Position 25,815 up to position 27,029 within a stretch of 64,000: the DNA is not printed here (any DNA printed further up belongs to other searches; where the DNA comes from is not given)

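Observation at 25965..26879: Translationally coupled TrxR-like flavoprotein appears unable to bind NADPH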

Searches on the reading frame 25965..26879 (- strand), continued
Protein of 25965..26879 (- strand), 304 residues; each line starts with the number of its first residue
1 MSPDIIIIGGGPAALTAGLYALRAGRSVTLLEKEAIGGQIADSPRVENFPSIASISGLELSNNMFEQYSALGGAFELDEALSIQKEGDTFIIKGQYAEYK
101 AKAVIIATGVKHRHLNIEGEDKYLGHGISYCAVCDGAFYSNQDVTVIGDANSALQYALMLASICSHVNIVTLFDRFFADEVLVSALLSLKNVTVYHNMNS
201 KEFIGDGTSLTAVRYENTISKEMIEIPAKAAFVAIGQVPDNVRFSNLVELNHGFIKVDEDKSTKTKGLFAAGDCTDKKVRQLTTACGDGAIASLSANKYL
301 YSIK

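Call 6: find_homologous_proteins(query=window:25965-26879:-, max_evalue=1e-20)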
Query window:25965-26879:- (304 aa): 7938 proteins with E <= 1e-20 among 8000 candidates; the best 120 are listed.
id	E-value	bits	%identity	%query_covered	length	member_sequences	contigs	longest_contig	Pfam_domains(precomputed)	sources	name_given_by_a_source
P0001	1.7e-188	643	96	100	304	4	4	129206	PF01266.31,PF00890.31,PF07992.21,PF00070.34,PF13738.13,PF12831.14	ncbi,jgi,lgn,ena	-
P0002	5.7e-177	605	90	100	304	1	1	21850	PF01266.31,PF00890.31,PF07992.21,PF00070.34,PF13738.13,PF03486.21,PF12831.14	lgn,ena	-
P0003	9.2e-165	565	81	100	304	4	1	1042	PF01266.31,PF13450.13,PF00890.31,PF07992.21,PF00070.34,PF13738.13,PF03486.21,PF12831.14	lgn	-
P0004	4.7e-164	563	84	99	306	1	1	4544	PF01266.31,PF00890.31,PF07992.21,PF00070.34,PF13738.13,PF12831.14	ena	-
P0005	3.6e-162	556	81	100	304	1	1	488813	PF01266.31,PF13450.13,PF00890.31,PF07992.21,PF00070.34,PF13738.13,PF12831.14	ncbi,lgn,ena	-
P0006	3.1e-161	553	80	100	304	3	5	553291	PF01266.31,PF00890.31,PF07992.21,PF00070.34,PF13738.13,PF03486.21,PF12831.14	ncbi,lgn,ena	-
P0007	1.6e-160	551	81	100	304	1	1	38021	PF01266.31,PF13450.13,PF00890.31,PF07992.21,PF00070.34,PF13738.13,PF03486.21,PF12831.14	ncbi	-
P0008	1.8e-160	551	81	100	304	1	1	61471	PF01266.31,PF13450.13,PF00890.31,PF07992.21,PF00070.34,PF13738.13,PF03486.21,PF12831.14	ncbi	-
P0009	9.8e-160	548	81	100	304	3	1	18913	PF01266.31,PF13450.13,PF00890.31,PF07992.21,PF00070.34,PF13738.13,PF03486.21,PF12831.14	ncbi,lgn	-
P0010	1.1e-159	548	81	100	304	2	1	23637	PF01266.31,PF13450.13,PF00890.31,PF07992.21,PF00070.34,PF13738.13,PF03486.21,PF12831.14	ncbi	-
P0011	2.5e-158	544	81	100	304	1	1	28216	PF01266.31,PF13450.13,PF00890.31,PF07992.21,PF00070.34,PF13738.13,PF03486.21,PF12831.14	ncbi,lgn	-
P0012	1.5e-157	541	80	100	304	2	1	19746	PF01266.31,PF13450.13,PF00890.31,PF07992.21,PF00070.34,PF13738.13,PF03486.21,PF12831.14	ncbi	-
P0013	1.8e-157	541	80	100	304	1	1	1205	PF01266.31,PF13450.13,PF00890.31,PF07992.21,PF00070.34,PF13738.13,PF03486.21,PF12831.14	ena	-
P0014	2.2e-150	518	77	99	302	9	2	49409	PF01266.31,PF13450.13,PF00890.31,PF07992.21,PF00070.34,PF13738.13,PF12831.14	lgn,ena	-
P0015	1.2e-147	509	77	98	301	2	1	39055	PF01266.31,PF13450.13,PF00890.31,PF07992.21,PF00070.34,PF13738.13,PF12831.14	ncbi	-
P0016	1.2e-137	476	69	100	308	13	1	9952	PF01266.31,PF00890.31,PF07992.21,PF13738.13,PF03486.21,PF12831.14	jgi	-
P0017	1.4e-133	463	68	99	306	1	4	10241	PF01266.31,PF00890.31,PF07992.21,PF00070.34,PF13738.13,PF03486.21,PF12831.14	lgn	-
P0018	5.8e-133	461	67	100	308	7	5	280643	PF01266.31,PF00890.31,PF07992.21,PF00070.34,PF13738.13,PF03486.21,PF12831.14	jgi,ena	jgi:thioredoxin reductase (NADPH)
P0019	5.3e-131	454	68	99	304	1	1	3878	PF01266.31,PF13450.13,PF00890.31,PF07992.21,PF00070.34,PF13738.13,PF03486.21,PF12831.14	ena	-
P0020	6.4e-131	454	66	99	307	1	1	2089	PF01266.31,PF00890.31,PF07992.21,PF00070.34,PF13738.13,PF03486.21,PF12831.14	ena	-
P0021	4.1e-130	451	66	100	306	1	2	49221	PF00890.31,PF07992.21,PF00070.34,PF13738.13,PF12831.14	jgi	jgi:thioredoxin reductase (NADPH)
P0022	9.2e-130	450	67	99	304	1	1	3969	PF01266.31,PF00890.31,PF07992.21,PF00070.34,PF13738.13,PF03486.21,PF12831.14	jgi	jgi:thioredoxin reductase (NADPH)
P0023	3.9e-129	448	66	99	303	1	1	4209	PF01266.31,PF00890.31,PF07992.21,PF00070.34,PF13738.13,PF03486.21,PF12831.14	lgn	-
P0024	2.4e-128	445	66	99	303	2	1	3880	PF01266.31,PF13450.13,PF00890.31,PF07992.21,PF00070.34,PF13738.13,PF03486.21,PF12831.14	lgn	-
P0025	6.9e-128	444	66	100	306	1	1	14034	PF01266.31,PF13450.13,PF00890.31,PF07992.21,PF00070.34,PF13738.13,PF03486.21,PF12831.14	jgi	-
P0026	1.3e-127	443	66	99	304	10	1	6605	PF01266.31,PF13450.13,PF00890.31,PF07992.21,PF13738.13,PF03486.21,PF12831.14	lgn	-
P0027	2.2e-127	442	67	99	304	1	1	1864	PF01266.31,PF13450.13,PF00890.31,PF07992.21,PF00070.34,PF13738.13,PF03486.21,PF12831.14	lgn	-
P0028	2.7e-127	442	65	99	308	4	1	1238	PF01266.31,PF00890.31,PF07992.21,PF00070.34,PF13738.13,PF03486.21,PF12831.14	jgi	jgi:thioredoxin reductase (NADPH)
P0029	2.9e-127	442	67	100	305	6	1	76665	PF01266.31,PF00890.31,PF07992.21,PF00070.34,PF13738.13,PF03486.21,PF12831.14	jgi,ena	jgi:thioredoxin reductase (NADPH)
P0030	3.3e-127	442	65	99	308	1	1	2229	PF01266.31,PF00890.31,PF07992.21,PF00070.34,PF13738.13,PF12831.14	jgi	jgi:thioredoxin reductase (NADPH)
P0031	4.3e-127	441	68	95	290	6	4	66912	PF07992.21,PF13738.13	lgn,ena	-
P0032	5.5e-127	441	65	100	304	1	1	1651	PF01266.31,PF00890.31,PF07992.21,PF13738.13,PF03486.21,PF12831.14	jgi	jgi:thioredoxin reductase (NADPH)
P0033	5.6e-127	441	65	99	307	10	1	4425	PF01266.31,PF13450.13,PF00890.31,PF07992.21,PF00070.34,PF13738.13,PF03486.21,PF12831.14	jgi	jgi:thioredoxin reductase (NADPH)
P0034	8.9e-127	440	65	99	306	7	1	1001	PF01266.31,PF00890.31,PF07992.21,PF13738.13,PF03486.21,PF12831.14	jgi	jgi:thioredoxin reductase (NADPH)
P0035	1.1e-126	440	64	100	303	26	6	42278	PF01266.31,PF00890.31,PF07992.21,PF00070.34,PF13738.13,PF03486.21,PF12831.14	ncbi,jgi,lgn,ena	-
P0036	1.8e-126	439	65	99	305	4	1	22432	PF01266.31,PF00890.31,PF07992.21,PF00070.34,PF13738.13,PF12831.14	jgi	jgi:thioredoxin reductase (NADPH)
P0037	2.0e-126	439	66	100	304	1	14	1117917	PF01266.31,PF00890.31,PF07992.21,PF13738.13,PF03486.21,PF12831.14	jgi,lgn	jgi:thioredoxin reductase (NADPH)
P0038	3.3e-125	435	65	99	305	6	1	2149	PF01266.31,PF00890.31,PF07992.21,PF00070.34,PF13738.13,PF03486.21,PF12831.14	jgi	jgi:thioredoxin reductase (NADPH)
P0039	1.2e-123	430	63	99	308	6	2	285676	PF00890.31,PF07992.21,PF00070.34,PF13738.13,PF12831.14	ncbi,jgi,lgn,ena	ncbi:MAG: FAD-dependent oxidoreductase [Bacilli bacterium]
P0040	1.4e-123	430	66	100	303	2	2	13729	PF01266.31,PF13450.13,PF00890.31,PF07992.21,PF00070.34,PF13738.13,PF12831.14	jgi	jgi:thioredoxin reductase (NADPH)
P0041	2.4e-123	429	63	100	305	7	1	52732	PF01266.31,PF07992.21,PF00070.34,PF13738.13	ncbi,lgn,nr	ncbi:MAG: FAD-dependent oxidoreductase [Erysipelotrichaceae bacterium]|nr:FAD-dependent oxidoreducta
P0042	3.0e-123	429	64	99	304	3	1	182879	PF01266.31,PF13450.13,PF00890.31,PF07992.21,PF00070.34,PF13738.13,PF03486.21,PF12831.14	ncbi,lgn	-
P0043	3.2e-123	429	67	95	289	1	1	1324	PF01266.31,PF07992.21,PF13738.13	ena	-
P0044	1.1e-122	427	63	100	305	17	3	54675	PF07992.21,PF13738.13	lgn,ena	-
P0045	1.8e-122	426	63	99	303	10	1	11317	PF01266.31,PF13450.13,PF00890.31,PF07992.21,PF00070.34,PF13738.13,PF03486.21,PF12831.14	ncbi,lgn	-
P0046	3.4e-122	425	64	99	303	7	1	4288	PF01266.31,PF13450.13,PF00890.31,PF07992.21,PF00070.34,PF13738.13,PF03486.21,PF12831.14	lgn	-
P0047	3.5e-122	425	63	99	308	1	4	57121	PF01266.31,PF00890.31,PF07992.21,PF00070.34,PF13738.13,PF12831.14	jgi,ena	-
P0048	3.6e-122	425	62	100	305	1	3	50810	PF07992.21,PF00070.34,PF13738.13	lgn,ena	-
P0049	2.5e-121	422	66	95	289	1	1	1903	PF07992.21,PF13738.13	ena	-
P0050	2.0e-120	419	63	100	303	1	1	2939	PF01266.31,PF00890.31,PF07992.21,PF00070.34,PF13738.13,PF03486.21,PF12831.14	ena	-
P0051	7.3e-120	418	62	100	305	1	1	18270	PF01266.31,PF13450.13,PF00890.31,PF07992.21,PF00070.34,PF13738.13,PF03486.21,PF12831.14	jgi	jgi:thioredoxin reductase (NADPH)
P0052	2.0e-119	416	62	99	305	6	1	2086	PF01266.31,PF00890.31,PF07992.21,PF00070.34,PF13738.13,PF12831.14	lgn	-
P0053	4.8e-119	415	64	94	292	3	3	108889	PF07992.21,PF13738.13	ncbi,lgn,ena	-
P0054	7.6e-119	414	63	99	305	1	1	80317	PF01266.31,PF07992.21,PF00070.34,PF13738.13,PF12831.14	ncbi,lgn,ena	-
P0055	1.4e-118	413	61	100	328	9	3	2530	PF01266.31,PF00890.31,PF07992.21,PF00070.34,PF13738.13,PF12831.14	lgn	-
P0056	1.8e-118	413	63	99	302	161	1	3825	PF01266.31,PF00890.31,PF07992.21,PF00070.34,PF13738.13,PF03486.21,PF12831.14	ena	-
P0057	4.4e-118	412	64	95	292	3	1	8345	PF07992.21,PF13738.13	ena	-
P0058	1.4e-117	410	64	98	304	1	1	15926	PF01266.31,PF07992.21,PF00070.34,PF13738.13,PF03486.21,PF12831.14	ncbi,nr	ncbi:MAG: FAD-dependent oxidoreductase [Bacilli bacterium]|nr:FAD-dependent oxidoreductase [Bacilli 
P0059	1.5e-117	410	65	95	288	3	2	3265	PF07992.21,PF13738.13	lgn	-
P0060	4.9e-117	408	62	99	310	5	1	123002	PF01266.31,PF00890.31,PF07992.21,PF00070.34,PF13738.13,PF03486.21,PF12831.14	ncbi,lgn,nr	ncbi:MAG: FAD-dependent oxidoreductase [Bacilli bacterium]|nr:FAD-dependent oxidoreductase [Bacilli 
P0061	7.1e-117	408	63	100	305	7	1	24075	PF01266.31,PF13450.13,PF00890.31,PF07992.21,PF00070.34,PF13738.13,PF03486.21,PF12831.14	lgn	-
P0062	7.5e-117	408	63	99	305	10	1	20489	PF01266.31,PF13450.13,PF00890.31,PF07992.21,PF00070.34,PF13738.13,PF03486.21,PF12831.14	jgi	jgi:thioredoxin reductase (NADPH)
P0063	1.2e-116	407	63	100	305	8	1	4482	PF01266.31,PF00890.31,PF07992.21,PF00070.34,PF13738.13,PF03486.21,PF12831.14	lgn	-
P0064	1.3e-116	407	63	95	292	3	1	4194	PF07992.21,PF13738.13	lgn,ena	-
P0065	1.3e-116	407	65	100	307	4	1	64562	PF01266.31,PF13450.13,PF00890.31,PF07992.21,PF00070.34,PF13738.13,PF03486.21,PF01134.29,PF12831.14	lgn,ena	-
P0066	2.0e-116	406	64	99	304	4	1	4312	PF01266.31,PF00890.31,PF07992.21,PF00070.34,PF13738.13,PF03486.21,PF12831.14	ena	-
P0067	4.6e-116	405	63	100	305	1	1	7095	PF01266.31,PF13450.13,PF00890.31,PF07992.21,PF00070.34,PF13738.13,PF03486.21,PF01134.29,PF12831.14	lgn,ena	-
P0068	4.8e-116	405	62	99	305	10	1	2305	PF01266.31,PF13450.13,PF00890.31,PF07992.21,PF00070.34,PF13738.13,PF12831.14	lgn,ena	-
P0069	6.5e-116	405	64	94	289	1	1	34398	PF07992.21,PF13738.13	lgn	-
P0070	7.2e-116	405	63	95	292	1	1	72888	PF07992.21,PF13738.13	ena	-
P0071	8.8e-116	404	62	98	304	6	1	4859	PF01266.31,PF00890.31,PF07992.21,PF00070.34,PF13738.13,PF03486.21,PF12831.14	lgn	-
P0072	1.2e-115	404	64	95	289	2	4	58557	PF07992.21,PF13738.13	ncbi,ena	-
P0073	7.8e-115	401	61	95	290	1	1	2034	PF01266.31,PF07992.21,PF13738.13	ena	-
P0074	1.0e-114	401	61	95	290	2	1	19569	PF01266.31,PF07992.21,PF13738.13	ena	-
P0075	1.2e-114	401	60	99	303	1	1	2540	PF01266.31,PF13450.13,PF00890.31,PF07992.21,PF00070.34,PF13738.13,PF03486.21,PF01134.29,PF12831.14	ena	-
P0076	1.4e-114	400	60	99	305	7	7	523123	PF00890.31,PF07992.21,PF00070.34,PF13738.13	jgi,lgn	jgi:thioredoxin reductase (NADPH)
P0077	2.5e-114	399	61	100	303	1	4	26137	PF01266.31,PF13450.13,PF00890.31,PF07992.21,PF00070.34,PF13738.13,PF03486.21,PF13454.13,PF01134.29,PF12831.14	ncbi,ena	-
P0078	2.5e-114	399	60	99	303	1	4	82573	PF01266.31,PF13450.13,PF00890.31,PF07992.21,PF00070.34,PF13738.13,PF03486.21,PF01134.29,PF12831.14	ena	-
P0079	3.0e-114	399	60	99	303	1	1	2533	PF01266.31,PF13450.13,PF00890.31,PF07992.21,PF00070.34,PF13738.13,PF03486.21,PF01134.29,PF12831.14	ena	-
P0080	5.2e-114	398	61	99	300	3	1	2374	PF01266.31,PF00890.31,PF07992.21,PF00070.34,PF13738.13,PF03486.21,PF12831.14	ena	-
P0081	8.9e-114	398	60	99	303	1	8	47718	PF01266.31,PF13450.13,PF00890.31,PF07992.21,PF00070.34,PF13738.13,PF03486.21,PF01134.29,PF12831.14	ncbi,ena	-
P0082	9.0e-114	398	61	100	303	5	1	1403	PF01266.31,PF13450.13,PF00890.31,PF07992.21,PF00070.34,PF13738.13,PF03486.21,PF01134.29,PF01494.26,PF12831.14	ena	-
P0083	9.7e-114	398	59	98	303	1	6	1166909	PF01946.24,PF01266.31,PF13450.13,PF00890.31,PF07992.21,PF00070.34,PF13738.13,PF03486.21,PF01134.29,PF12831.14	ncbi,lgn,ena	-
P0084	3.8e-113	396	62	100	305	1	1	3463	PF01266.31,PF13450.13,PF00890.31,PF07992.21,PF00070.34,PF13738.13,PF03486.21,PF12831.14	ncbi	-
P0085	7.1e-113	395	60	99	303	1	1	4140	PF01266.31,PF13450.13,PF00890.31,PF07992.21,PF00070.34,PF13738.13,PF03486.21,PF01134.29,PF12831.14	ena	-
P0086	7.5e-113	395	65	95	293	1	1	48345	PF07992.21,PF13738.13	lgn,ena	-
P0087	7.5e-113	395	65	95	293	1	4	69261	PF07992.21,PF13738.13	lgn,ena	-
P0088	7.9e-113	395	60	100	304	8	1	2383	PF01266.31,PF13450.13,PF00890.31,PF07992.21,PF00070.34,PF13738.13,PF03486.21,PF01134.29,PF01494.26,PF12831.14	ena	-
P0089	9.0e-113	394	62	99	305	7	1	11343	PF01266.31,PF13450.13,PF00890.31,PF07992.21,PF00070.34,PF13738.13,PF03486.21,PF12831.14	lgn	-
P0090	9.3e-113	394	66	95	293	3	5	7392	PF07992.21,PF13738.13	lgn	-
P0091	1.3e-112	394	59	99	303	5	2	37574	PF01946.24,PF01266.31,PF13450.13,PF00890.31,PF07992.21,PF00070.34,PF13738.13,PF03486.21,PF12831.14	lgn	-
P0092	1.6e-112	394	66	88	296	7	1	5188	PF01266.31,PF07992.21,PF13738.13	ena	-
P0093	3.1e-112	393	63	98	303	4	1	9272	PF01266.31,PF00890.31,PF07992.21,PF00070.34,PF13738.13,PF12831.14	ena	-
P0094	1.1e-111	391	58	99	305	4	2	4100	PF07992.21,PF00070.34,PF13738.13,PF12831.14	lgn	-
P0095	1.5e-111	390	60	99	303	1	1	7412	PF01266.31,PF00890.31,PF07992.21,PF00070.34,PF13738.13,PF03486.21,PF12831.14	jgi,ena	jgi:thioredoxin reductase (NADPH)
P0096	3.5e-111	389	60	100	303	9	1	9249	PF01266.31,PF13450.13,PF00890.31,PF07992.21,PF00070.34,PF13738.13,PF03486.21,PF01134.29,PF12831.14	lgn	-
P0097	7.2e-111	388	58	99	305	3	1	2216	PF01266.31,PF00890.31,PF07992.21,PF00070.34,PF13738.13,PF03486.21,PF01134.29,PF01494.26,PF12831.14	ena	-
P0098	2.4e-110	386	61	100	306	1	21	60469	PF01266.31,PF00890.31,PF07992.21,PF00070.34,PF13738.13,PF12831.14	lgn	-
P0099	3.2e-110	386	63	94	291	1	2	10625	PF07992.21,PF13738.13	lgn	-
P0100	1.3e-109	384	57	100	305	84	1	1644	PF01266.31,PF00890.31,PF07992.21,PF13738.13,PF03486.21,PF01134.29,PF12831.14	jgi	jgi:thioredoxin reductase (NADPH)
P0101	1.8e-109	384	58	99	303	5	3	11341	PF01266.31,PF13450.13,PF00890.31,PF07992.21,PF00070.34,PF13738.13,PF03486.21,PF01494.26,PF12831.14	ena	-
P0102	5.4e-109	382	60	99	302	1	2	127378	PF01266.31,PF13241.13,PF13450.13,PF00890.31,PF07992.21,PF00070.34,PF13738.13,PF03486.21,PF12831.14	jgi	-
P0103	7.9e-109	381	58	99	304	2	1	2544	PF00890.31,PF07992.21,PF13738.13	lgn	-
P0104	2.9e-108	380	59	95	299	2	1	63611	PF01266.31,PF13450.13,PF00890.31,PF07992.21,PF00070.34,PF13738.13,PF03486.21,PF12831.14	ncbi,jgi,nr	ncbi:MAG: FAD-dependent oxidoreductase [Erysipelotrichaceae bacterium]|jgi:thioredoxin reductase (NA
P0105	3.5e-108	379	57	100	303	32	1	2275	PF01266.31,PF00890.31,PF07992.21,PF00070.34,PF13738.13,PF03486.21,PF01134.29,PF12831.14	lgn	-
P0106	4.8e-108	379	58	100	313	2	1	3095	PF01266.31,PF13450.13,PF00890.31,PF07992.21,PF13738.13,PF03486.21,PF12831.14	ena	-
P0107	2.6e-107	376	56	96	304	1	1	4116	PF01266.31,PF13450.13,PF00890.31,PF07992.21,PF00070.34,PF13738.13,PF03486.21,PF01134.29,PF12831.14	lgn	-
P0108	2.9e-107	376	55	96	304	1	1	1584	PF01266.31,PF13450.13,PF00890.31,PF07992.21,PF00070.34,PF13738.13,PF03486.21,PF01134.29,PF12831.14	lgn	-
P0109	3.0e-107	376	57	93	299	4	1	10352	PF01266.31,PF13450.13,PF00890.31,PF07992.21,PF00070.34,PF13738.13,PF03486.21,PF12831.14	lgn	-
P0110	3.3e-107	376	55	96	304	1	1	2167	PF01266.31,PF13450.13,PF00890.31,PF07992.21,PF00070.34,PF13738.13,PF03486.21,PF01134.29,PF12831.14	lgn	-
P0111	4.2e-107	376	57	98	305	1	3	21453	PF01266.31,PF13450.13,PF00890.31,PF07992.21,PF00070.34,PF13738.13,PF03486.21,PF12831.14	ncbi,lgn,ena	-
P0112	4.5e-107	376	57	98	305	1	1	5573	PF01266.31,PF13450.13,PF00890.31,PF07992.21,PF00070.34,PF13738.13,PF03486.21,PF12831.14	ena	-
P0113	7.6e-107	375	58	98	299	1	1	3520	PF13450.13,PF07992.21,PF00070.34,PF03486.21,PF13454.13,PF01134.29,PF01494.26,PF12831.14,PF01946.24,PF01266.31,PF00890.31,PF13738.13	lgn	-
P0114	1.1e-106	374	59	100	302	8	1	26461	PF01266.31,PF13450.13,PF00890.31,PF07992.21,PF00070.34,PF13738.13,PF12831.14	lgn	-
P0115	2.4e-106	373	57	100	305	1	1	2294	PF01266.31,PF13450.13,PF00890.31,PF07992.21,PF00070.34,PF13738.13,PF03486.21,PF12831.14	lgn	-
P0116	3.9e-106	373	57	98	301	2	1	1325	PF01266.31,PF13450.13,PF00890.31,PF07992.21,PF00070.34,PF13738.13,PF03486.21,PF12831.14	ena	-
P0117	5.2e-106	372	57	100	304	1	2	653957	PF01266.31,PF13450.13,PF07992.21,PF00070.34,PF13738.13,PF12831.14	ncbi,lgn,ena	-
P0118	5.4e-106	372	58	98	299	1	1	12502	PF01946.24,PF01266.31,PF13450.13,PF00890.31,PF07992.21,PF00070.34,PF13738.13,PF03486.21,PF01494.26,PF12831.14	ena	-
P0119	5.7e-106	372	60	95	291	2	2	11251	PF07992.21,PF13738.13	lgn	-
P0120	7.5e-106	372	55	99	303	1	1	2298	PF01266.31,PF13450.13,PF00890.31,PF07992.21,PF00070.34,PF13738.13,PF03486.21,PF01134.29,PF12831.14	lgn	-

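Call 24: find_related_loci(query=A1, collection=genome_contigs, flank=7000)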
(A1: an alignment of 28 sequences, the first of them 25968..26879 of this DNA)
Query A1 (304 aa) in genome_contigs; peptide patterns used: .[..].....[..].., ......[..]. (x = any residue, [..] = any of these).
600 stretches matched a pattern (row limit reached: there are more); 596 encode a relative of the query (tblastn E <= 1e-3); the best 80 are kept; 80 distinct loci.
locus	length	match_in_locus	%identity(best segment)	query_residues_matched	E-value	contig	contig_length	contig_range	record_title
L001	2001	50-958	67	1-303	6e-151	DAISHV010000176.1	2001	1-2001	MAG TPA_asm: Bacillota bacterium isolate CTOTU1930 NODE_28560_length_2001_cov_10.864337, whole genome shotgun sequence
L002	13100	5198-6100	63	1-302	4e-127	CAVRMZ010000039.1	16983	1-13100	MAG: uncultured Bacilli bacterium isolate MFD01299.bin.2.1 genome assembly, contig: contig_146431, whole genome shotgun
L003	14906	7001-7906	55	1-303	5e-108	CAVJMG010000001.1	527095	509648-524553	uncultured Bacteroidales bacterium isolate H07654-L1_cleanbin_000028 genome assembly, contig: Spades_H07654-L1_contig_1,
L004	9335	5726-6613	54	4-300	9e-108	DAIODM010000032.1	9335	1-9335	MAG TPA_asm: Candidatus Onthovivens sp. isolate CTOTU1924 NODE_2778_length_9335_cov_18.661638, whole genome shotgun sequ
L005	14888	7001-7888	53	4-300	3e-105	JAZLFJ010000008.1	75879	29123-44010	MAG: Bacilli bacterium isolate T1900045004_TA20190066.MAGScoT_cleanbin_000114 SGB_4339_k141_1186055, whole genome shotgu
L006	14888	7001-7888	54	4-300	9e-105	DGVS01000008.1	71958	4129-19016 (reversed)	MAG TPA_asm: Bacillales bacterium UBA4278 UBA4278_contig_1725, whole genome shotgun sequence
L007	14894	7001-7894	51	4-300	3e-100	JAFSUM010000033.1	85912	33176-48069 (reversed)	MAG: Bacilli bacterium isolate RGIG3485 Goat_Rumen.Co__c2564322, whole genome shotgun sequence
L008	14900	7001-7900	53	4-303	5e-99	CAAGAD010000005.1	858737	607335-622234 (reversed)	MAG TPA_asm: Clostridia bacterium, isolate HGM11372, WGS project CAAGAD010000000 data, contig: SRS476014_103_k119_202234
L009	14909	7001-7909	52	1-304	1e-98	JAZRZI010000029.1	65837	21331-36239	MAG: Bacilli bacterium isolate T1900044948_TA20190001.MAGScoT_cleanbin_000043 SGB_3510_k141_396675, whole genome shotgun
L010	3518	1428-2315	51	4-300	1e-99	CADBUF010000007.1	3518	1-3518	MAG: uncultured Erysipelotrichaceae bacterium isolate RUG14307 genome assembly, contig: RUG14307_asm_7, whole genome sho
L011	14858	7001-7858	51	4-289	2e-97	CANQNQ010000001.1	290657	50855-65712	MAG: uncultured Clostridia bacterium isolate Lapin-012__bin42 genome assembly, contig: Lapin-012__NODE_17_length_290657_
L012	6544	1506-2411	51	4-304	7e-96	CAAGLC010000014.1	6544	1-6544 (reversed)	MAG TPA_asm: Clostridia bacterium, isolate HGM11431, WGS project CAAGLC010000000 data, contig: SRS476346_73_k119_62237,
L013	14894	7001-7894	52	4-300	2e-95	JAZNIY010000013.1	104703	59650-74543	MAG: Candidatus Stercoripulliclostridium sp. isolate T1900044682_TS20190148.MAGScoT_cleanbin_000015 SGB_1698_k141_853591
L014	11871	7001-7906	50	4-303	3e-95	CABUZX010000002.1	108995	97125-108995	MAG TPA_asm: uncultured Subdoligranulum sp. isolate MGYG-HGUT-04528 genome assembly, contig: GUT_GENOME280822_2, whole g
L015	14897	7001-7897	50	1-300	7e-95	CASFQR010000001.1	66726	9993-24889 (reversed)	uncultured bacterium isolate T20_L4_324324_idba_bin.108 genome assembly, contig: T20_L4_324324_idba_bin.108.fa_scaffold_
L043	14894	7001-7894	46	4-300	6e-81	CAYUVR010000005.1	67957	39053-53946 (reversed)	MAG TPA_asm: uncultured Faecalibacterium sp. isolate SRP315200_co2_478 genome assembly, contig: NODE_107_length_67957_co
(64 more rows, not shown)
